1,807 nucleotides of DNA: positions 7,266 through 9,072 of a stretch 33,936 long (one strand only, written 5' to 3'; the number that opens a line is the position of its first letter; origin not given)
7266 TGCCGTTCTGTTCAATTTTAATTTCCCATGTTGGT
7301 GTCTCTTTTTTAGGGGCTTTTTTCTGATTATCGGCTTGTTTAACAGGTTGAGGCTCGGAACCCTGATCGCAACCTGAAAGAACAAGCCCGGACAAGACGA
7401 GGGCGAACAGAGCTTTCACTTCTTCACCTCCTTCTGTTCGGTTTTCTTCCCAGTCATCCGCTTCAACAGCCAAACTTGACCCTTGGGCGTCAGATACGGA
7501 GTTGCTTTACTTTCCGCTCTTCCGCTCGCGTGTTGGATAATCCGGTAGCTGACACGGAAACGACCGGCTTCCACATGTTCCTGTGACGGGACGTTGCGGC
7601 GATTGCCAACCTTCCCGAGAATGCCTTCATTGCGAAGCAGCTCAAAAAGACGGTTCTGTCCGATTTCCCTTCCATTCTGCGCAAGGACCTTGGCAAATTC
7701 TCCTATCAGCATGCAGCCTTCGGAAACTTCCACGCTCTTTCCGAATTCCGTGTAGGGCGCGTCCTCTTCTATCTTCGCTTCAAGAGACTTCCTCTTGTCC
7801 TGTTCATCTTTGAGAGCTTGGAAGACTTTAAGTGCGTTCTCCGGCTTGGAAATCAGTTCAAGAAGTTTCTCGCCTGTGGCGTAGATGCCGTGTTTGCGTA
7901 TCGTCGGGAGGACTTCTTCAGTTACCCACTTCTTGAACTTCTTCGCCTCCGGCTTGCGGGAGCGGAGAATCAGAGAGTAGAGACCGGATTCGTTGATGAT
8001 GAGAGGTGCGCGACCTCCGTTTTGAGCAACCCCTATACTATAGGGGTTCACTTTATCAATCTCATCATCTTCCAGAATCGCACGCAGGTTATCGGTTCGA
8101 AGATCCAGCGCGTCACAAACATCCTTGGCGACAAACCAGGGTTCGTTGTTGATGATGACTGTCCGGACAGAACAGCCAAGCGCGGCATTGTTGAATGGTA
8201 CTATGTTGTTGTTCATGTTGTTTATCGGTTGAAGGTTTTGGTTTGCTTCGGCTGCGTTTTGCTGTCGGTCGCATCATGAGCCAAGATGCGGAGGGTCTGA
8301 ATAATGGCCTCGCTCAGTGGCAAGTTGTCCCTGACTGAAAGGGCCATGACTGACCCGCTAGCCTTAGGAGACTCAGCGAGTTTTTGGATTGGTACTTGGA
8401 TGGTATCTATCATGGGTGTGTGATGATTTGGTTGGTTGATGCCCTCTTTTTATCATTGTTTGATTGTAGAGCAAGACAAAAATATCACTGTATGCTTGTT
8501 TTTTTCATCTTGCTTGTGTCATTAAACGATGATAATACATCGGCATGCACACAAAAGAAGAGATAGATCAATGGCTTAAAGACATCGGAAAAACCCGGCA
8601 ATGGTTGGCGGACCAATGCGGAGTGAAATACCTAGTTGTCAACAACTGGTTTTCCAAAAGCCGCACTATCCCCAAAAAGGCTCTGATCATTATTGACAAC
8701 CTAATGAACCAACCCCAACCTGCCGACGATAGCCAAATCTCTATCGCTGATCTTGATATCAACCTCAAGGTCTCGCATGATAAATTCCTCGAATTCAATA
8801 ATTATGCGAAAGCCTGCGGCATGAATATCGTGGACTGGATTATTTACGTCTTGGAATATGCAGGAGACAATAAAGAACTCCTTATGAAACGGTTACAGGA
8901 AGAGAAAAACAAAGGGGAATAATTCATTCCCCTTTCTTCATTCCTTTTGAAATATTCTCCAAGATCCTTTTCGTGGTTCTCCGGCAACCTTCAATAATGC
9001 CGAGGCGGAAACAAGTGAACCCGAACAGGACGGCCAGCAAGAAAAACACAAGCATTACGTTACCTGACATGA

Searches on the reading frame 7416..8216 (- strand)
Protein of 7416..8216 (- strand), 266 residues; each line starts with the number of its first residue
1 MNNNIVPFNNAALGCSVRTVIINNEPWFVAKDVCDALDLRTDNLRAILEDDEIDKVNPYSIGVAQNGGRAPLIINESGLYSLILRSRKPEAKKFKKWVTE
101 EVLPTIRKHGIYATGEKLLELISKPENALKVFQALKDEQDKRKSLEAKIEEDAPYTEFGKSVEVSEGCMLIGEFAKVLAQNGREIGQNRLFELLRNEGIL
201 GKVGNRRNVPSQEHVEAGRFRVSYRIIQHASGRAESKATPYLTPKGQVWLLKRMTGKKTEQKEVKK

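Call 75: search_protein_families(library=pfam, proteins=[window:7416-8216:-], max_evalue=0.01)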
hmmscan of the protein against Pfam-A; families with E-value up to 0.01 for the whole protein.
window:7416-8216:- (266 aa): 2 families
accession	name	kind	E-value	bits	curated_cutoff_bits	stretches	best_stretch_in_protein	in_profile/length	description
PF03374.19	ANT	-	3.1e-27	95.5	25.3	1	146-255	1-106/108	Phage antirepressor protein KilAC domain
PF02498.22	Bro-N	-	4.8e-24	85.2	25.6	1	17-104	2-96/96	BRO family, N-terminal domain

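Call 76: search_protein_families(library=phrogs, proteins=[window:7416-8216:-], max_evalue=0.01)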
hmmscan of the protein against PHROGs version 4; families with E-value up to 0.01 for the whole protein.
window:7416-8216:- (266 aa): 17 families
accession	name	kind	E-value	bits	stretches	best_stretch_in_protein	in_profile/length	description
phrog_130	-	transcription regulation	1.6e-80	272.5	1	1-261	156-415/480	anti-repressor Ant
phrog_463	-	transcription regulation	7.2e-37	128.2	1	1-150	1-148/250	anti-repressor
phrog_2899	-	transcription regulation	8.7e-37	128.1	1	1-152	3-148/263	anti-repressor Ant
phrog_63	-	transcription regulation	9.6e-34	118.4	1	21-262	126-364/431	anti-repressor Ant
phrog_2593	-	transcription regulation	1.5e-32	114.3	1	14-153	29-174/255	anti-repressor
phrog_245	-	transcription regulation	3.9e-31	109.7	1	5-174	43-210/319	anti-repressor Ant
phrog_9438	-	transcription regulation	2.3e-26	93.1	1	147-260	3-117/121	anti-repressor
phrog_5060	-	transcription regulation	7.5e-26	92.5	1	5-130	9-131/224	anti-repressor Ant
phrog_7940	-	unknown function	8.6e-26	92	1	4-135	3-130/252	-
phrog_2011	-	transcription regulation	5.8e-22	79.7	1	14-122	11-126/275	anti-repressor Ant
phrog_9976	-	transcription regulation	3e-20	73.9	1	16-118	10-110/188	anti-repressor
phrog_2977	-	transcription regulation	7e-20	72.3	1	8-89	67-148/150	anti-repressor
phrog_25722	-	unknown function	8.1e-20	72.1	1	16-114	14-110/150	-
phrog_7347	-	unknown function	1e-08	36.3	1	74-138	9-72/78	-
phrog_373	-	transcription regulation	3.8e-06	27.5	1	17-147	89-223/373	anti-repressor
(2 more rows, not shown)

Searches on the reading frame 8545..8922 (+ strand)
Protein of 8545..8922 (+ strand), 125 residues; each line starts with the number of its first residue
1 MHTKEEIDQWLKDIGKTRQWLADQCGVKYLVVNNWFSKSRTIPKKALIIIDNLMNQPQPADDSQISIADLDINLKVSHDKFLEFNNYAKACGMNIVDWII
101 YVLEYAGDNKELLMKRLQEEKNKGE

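Call 9: search_protein_families(library=pfam, proteins=[window:8545-8922:+], max_evalue=0.01)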
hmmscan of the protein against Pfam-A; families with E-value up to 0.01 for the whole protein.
window:8545-8922:+ (125 aa): 0 families

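Call 10: search_protein_families(library=phrogs, proteins=[window:8545-8922:+], max_evalue=0.01)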
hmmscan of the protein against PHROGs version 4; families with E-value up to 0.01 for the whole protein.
window:8545-8922:+ (125 aa): 4 families
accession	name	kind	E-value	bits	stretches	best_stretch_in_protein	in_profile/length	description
phrog_8898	-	unknown function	3.3e-06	27.7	1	3-44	2-43/70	-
phrog_4779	-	transcription regulation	3e-05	25.5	1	1-58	1-57/98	transcriptional regulator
phrog_8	-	transcription regulation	0.0013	19.3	1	3-86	77-150/346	transcriptional regulator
phrog_25249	-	unknown function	0.0041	17.5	1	3-44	2-43/265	-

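Call 40: find_related_loci(query=window:8545-8922:+, collection=viral_contigs, flank=1500)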
Query window:8545-8922:+ (125 aa) in viral_contigs; peptide patterns used: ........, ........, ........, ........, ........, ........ (x = any residue, [..] = any of these).
12 stretches matched a pattern; 6 encode a relative of the query (tblastn E <= 1e-3); 6 distinct loci.
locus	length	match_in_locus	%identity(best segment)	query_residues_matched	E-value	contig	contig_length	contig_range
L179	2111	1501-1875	100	1-125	3e-85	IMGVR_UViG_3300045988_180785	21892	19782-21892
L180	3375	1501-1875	89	1-125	4e-76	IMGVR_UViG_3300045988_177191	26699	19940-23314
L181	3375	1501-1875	88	1-125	5e-75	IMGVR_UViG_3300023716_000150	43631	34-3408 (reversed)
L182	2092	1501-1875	88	1-125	9e-76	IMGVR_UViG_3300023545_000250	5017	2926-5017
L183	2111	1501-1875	84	1-125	1e-70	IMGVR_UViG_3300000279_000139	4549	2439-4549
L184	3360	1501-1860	71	1-120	2e-57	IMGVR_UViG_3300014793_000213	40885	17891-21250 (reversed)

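Call 93: search_protein_families(library=padloc, proteins=[window:8545-8922:+], max_evalue=0.01)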
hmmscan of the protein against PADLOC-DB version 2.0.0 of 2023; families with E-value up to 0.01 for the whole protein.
window:8545-8922:+ (125 aa): 0 families
